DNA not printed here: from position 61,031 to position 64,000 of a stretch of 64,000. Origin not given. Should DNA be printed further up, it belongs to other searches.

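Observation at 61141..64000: SF1/Upf1-like helicase homologue in which every catalytic motif I can align appears decayed, interrupted by a ~165-aa coiled coil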

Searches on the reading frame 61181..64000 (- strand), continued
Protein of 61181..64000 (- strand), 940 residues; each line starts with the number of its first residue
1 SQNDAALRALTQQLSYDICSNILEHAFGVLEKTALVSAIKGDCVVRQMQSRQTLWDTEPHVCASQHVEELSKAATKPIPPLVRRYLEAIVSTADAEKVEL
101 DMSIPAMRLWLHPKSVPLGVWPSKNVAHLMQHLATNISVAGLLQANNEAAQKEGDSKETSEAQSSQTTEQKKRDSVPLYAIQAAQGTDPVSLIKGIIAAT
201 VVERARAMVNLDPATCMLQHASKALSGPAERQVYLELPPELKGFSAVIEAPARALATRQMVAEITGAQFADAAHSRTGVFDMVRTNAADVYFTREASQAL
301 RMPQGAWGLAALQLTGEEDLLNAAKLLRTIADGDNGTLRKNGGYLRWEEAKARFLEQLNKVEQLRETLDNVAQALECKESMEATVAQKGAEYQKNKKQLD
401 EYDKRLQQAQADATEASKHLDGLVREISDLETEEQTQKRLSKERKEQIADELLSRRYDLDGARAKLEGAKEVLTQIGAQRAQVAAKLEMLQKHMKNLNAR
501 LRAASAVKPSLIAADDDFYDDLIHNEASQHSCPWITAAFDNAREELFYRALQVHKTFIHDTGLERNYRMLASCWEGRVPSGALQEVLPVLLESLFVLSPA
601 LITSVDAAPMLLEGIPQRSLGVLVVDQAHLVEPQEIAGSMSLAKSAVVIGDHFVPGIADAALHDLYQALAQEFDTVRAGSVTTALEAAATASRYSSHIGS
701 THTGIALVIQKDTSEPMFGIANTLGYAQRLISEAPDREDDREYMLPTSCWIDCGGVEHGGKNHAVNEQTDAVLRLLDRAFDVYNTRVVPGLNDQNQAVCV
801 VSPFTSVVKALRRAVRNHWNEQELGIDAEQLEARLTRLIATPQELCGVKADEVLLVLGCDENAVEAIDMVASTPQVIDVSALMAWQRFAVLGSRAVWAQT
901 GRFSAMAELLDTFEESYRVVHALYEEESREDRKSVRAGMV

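Call 51: predict_structure(alignment_id=A1)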
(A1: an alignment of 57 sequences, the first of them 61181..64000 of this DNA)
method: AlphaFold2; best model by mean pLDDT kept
length: 940 residues; sequences in the alignment: 57
mean_pLDDT: 84.4   pTM: 0.86
mean pLDDT of the five models: 84.4, 83.6, 82.8, 82.0, 81.3
residues with pLDDT >= 90: 534; 70-90: 221; 50-70: 143; < 50: 42
segments of 3 or more residues with pLDDT < 50: 2-4, 42-44, 46-58, 335-338, 929-940
pLDDT, mean of each block of 10 residues (from residue 1): 53 61 55 54 47 43 59 74 85 76 94 96 93 97 92 71 54 77 93 97 97 72 62 86 95 81 94 93 78 90 91 92 93 58 81 98 96 93 96 97 95 92 85 70 88 92 95 97 96 89 70 83 92 90 98 94 91 89 87 96 91 89 95 88 96 76 69 65 90 93 95 93 93 85 91 92 96 94 87 84 96 93 87 93 85 95 93 87 93 93 92 65 61 39
secondary structure, 60 per line:
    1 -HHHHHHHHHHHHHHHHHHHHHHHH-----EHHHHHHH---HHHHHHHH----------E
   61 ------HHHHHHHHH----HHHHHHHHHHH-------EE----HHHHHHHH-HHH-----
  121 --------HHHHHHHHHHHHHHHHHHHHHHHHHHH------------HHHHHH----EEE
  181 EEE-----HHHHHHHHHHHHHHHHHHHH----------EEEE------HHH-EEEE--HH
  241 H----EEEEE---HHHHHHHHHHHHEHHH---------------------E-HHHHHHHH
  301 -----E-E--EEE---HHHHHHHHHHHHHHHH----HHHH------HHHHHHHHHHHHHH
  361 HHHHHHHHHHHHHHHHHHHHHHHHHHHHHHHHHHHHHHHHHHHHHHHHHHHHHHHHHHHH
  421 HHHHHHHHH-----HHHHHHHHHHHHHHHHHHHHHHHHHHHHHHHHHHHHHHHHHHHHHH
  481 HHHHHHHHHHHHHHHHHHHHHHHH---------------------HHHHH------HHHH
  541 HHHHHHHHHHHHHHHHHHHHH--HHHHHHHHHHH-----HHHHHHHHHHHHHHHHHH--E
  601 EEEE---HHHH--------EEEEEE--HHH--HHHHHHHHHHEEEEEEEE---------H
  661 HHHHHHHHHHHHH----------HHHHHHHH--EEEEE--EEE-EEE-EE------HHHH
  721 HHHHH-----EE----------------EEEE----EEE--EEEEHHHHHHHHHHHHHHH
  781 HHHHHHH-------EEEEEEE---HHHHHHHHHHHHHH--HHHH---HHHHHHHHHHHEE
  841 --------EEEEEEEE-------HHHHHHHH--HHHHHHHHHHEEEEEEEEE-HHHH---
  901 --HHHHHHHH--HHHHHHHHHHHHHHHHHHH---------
elements in order (helices of 4 or more, strands of 3 or more residues): H2-25 H32-38 H42-49 H67-75 H80-90 H104-111 H129-155 H168-173 E178-183 H189-208 E219-222 E233-236 E246-250 H254-265 H293-300 E311-313 H317-332 H337-340 H347-429 H435-504 H526-530 H537-561 H564-574 H580-597 E600-604 H608-611 E620-625 H633-642 E643-650 H660-673 H684-691 E694-698 E701-703 E705-707 H717-725 E749-752 E757-759 E762-765 H766-787 E795-801 H805-818 H821-824 H828-838 E849-856 H864-871 H874-883 E884-892 H894-897 H903-910 H913-931

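Call 56: fold_search(model_id=the predicted structure, library=pdb)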
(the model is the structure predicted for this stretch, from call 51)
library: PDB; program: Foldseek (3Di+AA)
matches with E <= 10: 886; with E <= 0.001: 43
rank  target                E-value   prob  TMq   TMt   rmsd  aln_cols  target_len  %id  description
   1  8ftm_B                3.2e-10  1.00  0.36  0.45  30.1       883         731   10  Setx-ssRNA-ADP-SO4 complex (released 2023-10-25)
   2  2xzo_A                1.2e-09  1.00  0.26  0.38   5.7       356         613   13  Upf1 helicase - RNA complex (released 2011-03-30)
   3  8ftm_A                1.2e-09  1.00  0.35  0.44  31.2       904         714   11  Setx-ssRNA-ADP-SO4 complex (released 2023-10-25)
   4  8rd3_A                1.9e-09  1.00  0.26  0.37   5.7       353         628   13  Crystal structure of Saccharomyces cerevisiae Nmd4 protein bound to Upf1 helicase domain (released 2024-08-14)
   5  2wjv_A                2.1e-09  1.00  0.26  0.31   7.2       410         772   12  Crystal structure of the complex between human nonsense mediated decay factors UPF1 and UPF2 (released 2009-07-07)
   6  2xzl_A                5.4e-09  1.00  0.25  0.30   6.7       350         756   12  Upf1-RNA complex (released 2011-03-30)
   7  6ej5                  5.4e-09  1.00  0.25  0.38   5.9       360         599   12  A conserved structural element in the RNA helicase UPF1 regulates its catalytic activity in an isoform-specific manner (released 2018-01-24)
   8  2gjk                  5.6e-09  1.00  0.26  0.38   6.1       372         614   12  Structural and functional insights into the human Upf1 helicase core (released 2007-01-09)
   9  2gk6_A                5.9e-09  1.00  0.25  0.38   8.2       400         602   12  Structural and Functional insights into the human Upf1 helicase core (released 2007-01-09)
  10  2wjv_B                6.4e-09  1.00  0.27  0.32   5.5       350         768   12  Crystal structure of the complex between human nonsense mediated decay factors UPF1 and UPF2 (released 2009-07-07)
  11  5ean_A                1.9e-08  1.00  0.25  0.23   6.5       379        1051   11  Crystal structure of Dna2 in complex with a 5' overhang DNA (released 2015-11-18)
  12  4b3g_B                3.8e-08  1.00  0.24  0.36   6.5       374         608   15  crystal structure of Ighmbp2 helicase in complex with RNA (released 2012-09-26)
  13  9qdq_A                4.6e-08  1.00  0.25  0.29   6.8       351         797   12  Cryo-EM structure of Upf1-Nmd4-Ebs1 in complex with RNA (released 2025-10-22)
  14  4b3g_A                5.3e-08  1.00  0.26  0.38   5.5       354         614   16  crystal structure of Ighmbp2 helicase in complex with RNA (released 2012-09-26)
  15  5eaw_A                6.6e-08  1.00  0.25  0.23   6.5       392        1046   12  Crystal structure of Dna2 nuclease-helicase (released 2015-11-18)
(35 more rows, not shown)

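Call 79: find_homologous_proteins(query=P0057)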
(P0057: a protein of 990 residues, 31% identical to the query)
Query P0057 (990 aa): 1 proteins with E <= 0.001 among 8000 candidates.
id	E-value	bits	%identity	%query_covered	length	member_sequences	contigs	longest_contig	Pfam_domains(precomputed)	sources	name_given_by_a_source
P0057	0.0e+0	2236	100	100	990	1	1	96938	-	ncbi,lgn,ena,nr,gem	ncbi:MAG: hypothetical protein FWG30_04030 [Eubacteriaceae bacterium]|nr:hypothetical protein [Eubac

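Call 85: search_protein_families(library=pfam, proteins=[P0053, P0062, P0068, P0075, P0082, P0109], max_evalue=0.01)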
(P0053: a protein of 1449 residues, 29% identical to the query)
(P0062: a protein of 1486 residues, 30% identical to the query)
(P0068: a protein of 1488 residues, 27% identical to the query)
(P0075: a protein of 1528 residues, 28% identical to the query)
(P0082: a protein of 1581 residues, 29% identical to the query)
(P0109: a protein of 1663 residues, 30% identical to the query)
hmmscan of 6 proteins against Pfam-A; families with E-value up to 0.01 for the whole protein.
P0053 (1449 aa): 9 families
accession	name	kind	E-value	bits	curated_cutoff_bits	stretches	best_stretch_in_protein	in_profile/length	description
PF13086.12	AAA_11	-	1.8e-15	57.9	27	2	860-935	180-255/257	AAA domain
PF13087.12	AAA_12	-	4.8e-13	49.6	27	1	1001-1173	29-194/195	AAA domain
PF01443.25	Viral_helicase1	-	3.4e-11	43.9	21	0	1114-1170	175-227/228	Viral superfamily 1 RNA helicase core domain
PF13604.12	AAA_30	-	5.5e-06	26.7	27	0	363-387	14-38/191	AAA domain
PF13245.12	AAA_19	-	0.0012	19.5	25.1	0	368-390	12-34/134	AAA domain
PF13538.12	UvrD_C_2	-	0.0013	18.9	27.4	1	1118-1170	4-52/52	UvrD-like helicase C-terminal domain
PF13191.12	AAA_16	-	0.007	17.3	32.6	0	365-395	22-51/167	AAA ATPase domain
PF02492.25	cobW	-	0.009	16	20.7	0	368-403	1-38/180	CobW/HypB/UreG, nucleotide-binding domain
PF13479.12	AAA_24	-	0.0093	16.3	27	0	371-390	6-23/195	AAA domain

P0062 (1486 aa): 6 families
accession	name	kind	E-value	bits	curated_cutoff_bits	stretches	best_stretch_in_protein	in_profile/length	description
PF13087.12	AAA_12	-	2.4e-15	57.1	27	1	1031-1203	24-195/195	AAA domain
PF13086.12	AAA_11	-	4.9e-13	49.9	27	1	366-974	12-255/257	AAA domain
PF01443.25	Viral_helicase1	-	2.9e-08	34.2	21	0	925-971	51-99/228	Viral superfamily 1 RNA helicase core domain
PF13604.12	AAA_30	-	4e-06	27.1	27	0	377-396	19-38/191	AAA domain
PF13245.12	AAA_19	-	0.00059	20.5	25.1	0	377-398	12-33/134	AAA domain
PF13191.12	AAA_16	-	0.00085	20.3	32.6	1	368-412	16-60/167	AAA ATPase domain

P0068 (1488 aa): 10 families
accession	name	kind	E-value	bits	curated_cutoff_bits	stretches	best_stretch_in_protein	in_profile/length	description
PF13087.12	AAA_12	-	2.8e-18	66.6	27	1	1016-1204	20-194/195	AAA domain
PF13086.12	AAA_11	-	4.3e-11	43.5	27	1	861-963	161-255/257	AAA domain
PF01443.25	Viral_helicase1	-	4.7e-08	33.5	21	0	914-961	50-100/228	Viral superfamily 1 RNA helicase core domain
PF13604.12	AAA_30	-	8.1e-07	29.4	27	1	335-373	6-40/191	AAA domain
PF13245.12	AAA_19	-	9.1e-05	23.1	25.1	0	350-375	10-35/134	AAA domain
PF13238.12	AAA_18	-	0.0012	19.8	29.4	0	356-405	3-44/128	AAA domain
PF12795.12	MscS_porin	-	0.0013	18.9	34.4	1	655-781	39-169/238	Mechanosensitive ion channel porin domain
PF13479.12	AAA_24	-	0.0015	18.9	27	0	356-419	7-69/195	AAA domain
PF13538.12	UvrD_C_2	-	0.0015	18.8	27.4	1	1151-1201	6-52/52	UvrD-like helicase C-terminal domain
PF07889.17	DUF1664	-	0.009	16.5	34.6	0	692-752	58-118/124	Protein of unknown function (DUF1664)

P0075 (1528 aa): 8 families
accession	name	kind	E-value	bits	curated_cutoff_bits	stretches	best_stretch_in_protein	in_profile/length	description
PF13087.12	AAA_12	-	1.3e-12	48.1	27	1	1041-1217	25-194/195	AAA domain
PF13086.12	AAA_11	-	6.9e-10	39.6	27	0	349-980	8-255/257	AAA domain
PF01443.25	Viral_helicase1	-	3.8e-09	37.1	21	1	1141-1213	157-226/228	Viral superfamily 1 RNA helicase core domain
PF13604.12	AAA_30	-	5.1e-07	30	27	0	923-1013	72-168/191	AAA domain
PF13245.12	AAA_19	-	0.00016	22.3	25.1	0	360-383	13-36/134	AAA domain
PF13191.12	AAA_16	-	0.0003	21.8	32.6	1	356-452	22-104/167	AAA ATPase domain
PF13401.12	AAA_22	-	0.0013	19.4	27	0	358-387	5-34/130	AAA domain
PF25199.1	nSTAND_NTPase5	-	0.0058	16.9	34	0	351-383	34-66/145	Novel STAND NTPase 5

P0082 (1581 aa): 7 families
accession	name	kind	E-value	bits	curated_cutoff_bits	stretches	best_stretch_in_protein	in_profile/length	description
PF13087.12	AAA_12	-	2.4e-13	50.6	27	1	1124-1288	34-194/195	AAA domain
PF01443.25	Viral_helicase1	-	4.5e-11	43.4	21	0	1009-1060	43-100/228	Viral superfamily 1 RNA helicase core domain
PF13604.12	AAA_30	-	1.2e-05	25.6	27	0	381-402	18-39/191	AAA domain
PF13086.12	AAA_11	-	1.6e-05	25.3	27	1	380-700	18-185/257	AAA domain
PF13538.12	UvrD_C_2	-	0.00035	20.8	27.4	1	1235-1285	4-52/52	UvrD-like helicase C-terminal domain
PF13245.12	AAA_19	-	0.001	19.7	25.1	0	381-403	11-33/134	AAA domain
PF25199.1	nSTAND_NTPase5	-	0.005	17.1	34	0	371-406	30-66/145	Novel STAND NTPase 5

P0109 (1663 aa): 7 families
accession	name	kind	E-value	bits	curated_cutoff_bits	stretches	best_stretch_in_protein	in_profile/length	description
PF13086.12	AAA_11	-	1.8e-13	51.3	27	2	922-968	212-255/257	AAA domain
PF13087.12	AAA_12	-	4.8e-08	33.2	27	1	1028-1202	26-194/195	AAA domain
PF01443.25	Viral_helicase1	-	2.5e-06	27.9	21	0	928-966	60-100/228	Viral superfamily 1 RNA helicase core domain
PF13604.12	AAA_30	-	0.00024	21.3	27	0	356-376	20-40/191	AAA domain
PF20720.3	nSTAND3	-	0.00075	19.7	27.2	1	354-405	17-66/155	Novel STAND NTPase 3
PF13245.12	AAA_19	-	0.0011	19.5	25.1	0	354-381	11-38/134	AAA domain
PF25199.1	nSTAND_NTPase5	-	0.0037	17.5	34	0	354-398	41-86/145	Novel STAND NTPase 5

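Call 86: search_solved_structures(query=A1, max_evalue=0.00001)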
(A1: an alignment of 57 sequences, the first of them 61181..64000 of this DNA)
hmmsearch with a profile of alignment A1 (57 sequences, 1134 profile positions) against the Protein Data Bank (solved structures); distinct sequences matched with E-value up to 0.00001: 25.
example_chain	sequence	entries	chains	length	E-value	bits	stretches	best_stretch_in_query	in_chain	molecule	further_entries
4b3g_A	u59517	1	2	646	1.3e-15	59.8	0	689-791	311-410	DNA-BINDING PROTEIN SMUBP-2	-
4b3f_X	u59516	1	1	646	1.3e-15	59.8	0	689-791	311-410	DNA-BINDING PROTEIN SMUBP-2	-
2xzo_A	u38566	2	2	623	1.2e-12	50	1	919-1039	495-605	REGULATOR OF NONSENSE TRANSCRIPTS 1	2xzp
2gjk_A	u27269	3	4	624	1.2e-12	50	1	919-1039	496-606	Regulator of nonsense transcripts 1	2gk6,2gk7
6ej5_A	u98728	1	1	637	1.3e-12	49.9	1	919-1039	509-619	Regulator of nonsense transcripts 1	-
8ftm_A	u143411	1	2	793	1.4e-12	49.8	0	876-1020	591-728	5'-3' RNA helicase-like protein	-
9qwn_A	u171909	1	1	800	3.2e-12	48.6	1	919-1039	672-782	Isoform 2 of Regulator of nonsense transcripts 1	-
2wjv_A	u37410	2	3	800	3.2e-12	48.5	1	919-1039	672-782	REGULATOR OF NONSENSE TRANSCRIPTS 1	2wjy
8fth_A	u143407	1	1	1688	1.7e-10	42.9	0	876-1020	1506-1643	5'-3' RNA helicase-like protein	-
5mzn_A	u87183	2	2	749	4.6e-10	41.4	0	899-1021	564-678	Helicase SEN1,Helicase SEN1 | Helicase SEN1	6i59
8rd3_A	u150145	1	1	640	9.4e-10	40.4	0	955-1019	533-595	ATP-dependent helicase NAM7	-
9qdq_A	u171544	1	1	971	1.7e-09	39.5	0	955-1020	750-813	ATP-dependent helicase NAM7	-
2xzl_A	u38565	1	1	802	2e-09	39.3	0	955-1019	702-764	ATP-DEPENDENT HELICASE NAM7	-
8ftk_A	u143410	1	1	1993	6.9e-08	34.2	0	876-1020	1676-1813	5'-3' RNA helicase-like protein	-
5eaw_A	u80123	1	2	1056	8.9e-08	33.8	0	726-789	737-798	DNA replication ATP-dependent helicase/nuclease DNA2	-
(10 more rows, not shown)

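Call 90: search_dna_similar(query=window:61181-64000:-, collection=plasmids, mode=protein, max_rows=10)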
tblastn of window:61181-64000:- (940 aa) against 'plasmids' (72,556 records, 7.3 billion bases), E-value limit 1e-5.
Records with a match: 616; places in all: 617; records where one place covers at least 80% of the query: 7.
Best place of each record, by identity: <60% 616.
By first word of the organism name: Klebsiella 506; Bacillus 13; Raoultella 12; Acetobacter 12; Ralstonia 12; Escherichia 10; Pseudomonas 8; Priestia 6; Azospirillum 4; Vibrio 3; and 25 more.
By predicted mobility (MOB-suite, as given by PLSDB): conjugative 530; non-mobilizable 62; mobilizable 24.
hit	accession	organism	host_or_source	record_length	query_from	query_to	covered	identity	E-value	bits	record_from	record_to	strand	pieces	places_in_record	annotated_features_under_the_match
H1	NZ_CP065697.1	Delftia acidovorans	-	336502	57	913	91%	23.9%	7e-35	152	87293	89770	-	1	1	ATP-binding protein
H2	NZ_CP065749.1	Delftia lacustris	-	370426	57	913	91%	23.9%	7e-35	152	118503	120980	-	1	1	ATP-binding protein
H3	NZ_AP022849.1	Bosea sp. ANAM02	Callyspongia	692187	78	907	88%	24.3%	2e-30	138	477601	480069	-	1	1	DEAD/DEAH box helicase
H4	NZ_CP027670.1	Simplicispira suum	cell culture,Dust collector of pigpen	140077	90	919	88%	23.9%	1e-29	135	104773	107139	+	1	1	AAA domain-containing protein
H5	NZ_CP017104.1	Rhizobium gallicum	Phaseolus vulgaris,Whole ...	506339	82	910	88%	22.2%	1e-24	119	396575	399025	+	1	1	AAA domain-containing protein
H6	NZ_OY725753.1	Parabacteroides distasonis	-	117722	103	902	72%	27.2%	1e-37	227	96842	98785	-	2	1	AAA domain-containing protein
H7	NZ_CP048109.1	Klebsiella michiganensis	Bactrocera dorsalis,cell culture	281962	190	915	77%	24.6%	7e-20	103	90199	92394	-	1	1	ATP-binding protein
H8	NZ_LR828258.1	Xanthomonas hortorum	Lactuca sp.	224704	178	906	78%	24.1%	8e-27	126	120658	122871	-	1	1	DEAD/DEAH box helicase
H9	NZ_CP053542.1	Vibrio europaeus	Argopecten purpuratus,Shellfish hatchery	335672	101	904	86%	21.8%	2e-20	105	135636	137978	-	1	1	ATP-binding protein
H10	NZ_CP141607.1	Lelliottia sp. JS-SCA-14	whole organism,soil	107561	170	910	79%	23.6%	3e-30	137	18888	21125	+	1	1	ATP-binding protein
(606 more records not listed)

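Call 91: search_dna_similar(query=window:61181-64000:-, collection=phages, mode=protein, max_rows=10)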
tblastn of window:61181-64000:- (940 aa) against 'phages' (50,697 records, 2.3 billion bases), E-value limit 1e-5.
Records with a match: 3; places in all: 3; records where one place covers at least 80% of the query: 3.
Best place of each record, by identity: <60% 3.
By first word of the organism name: Staphylococcus 2; Klebsiella 1.
By host as written in the record: Staphylococcus aureus 2; Klebsiella pneumoniae 1.
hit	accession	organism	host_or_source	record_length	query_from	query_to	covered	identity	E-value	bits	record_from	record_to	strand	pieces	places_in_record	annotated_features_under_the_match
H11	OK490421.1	Klebsiella phage Kp4866-6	Klebsiella pneumoniae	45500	58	891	89%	22.8%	1e-29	134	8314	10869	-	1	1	record has no annotation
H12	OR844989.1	Staphylococcus phage SA 1306 Kay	Staphylococcus aureus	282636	110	892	83%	20.2%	3e-18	97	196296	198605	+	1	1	record has no annotation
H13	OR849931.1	Staphylococcus phage SA 1298 Kay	Staphylococcus aureus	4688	110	892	83%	20.2%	3e-18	97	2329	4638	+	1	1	record has no annotation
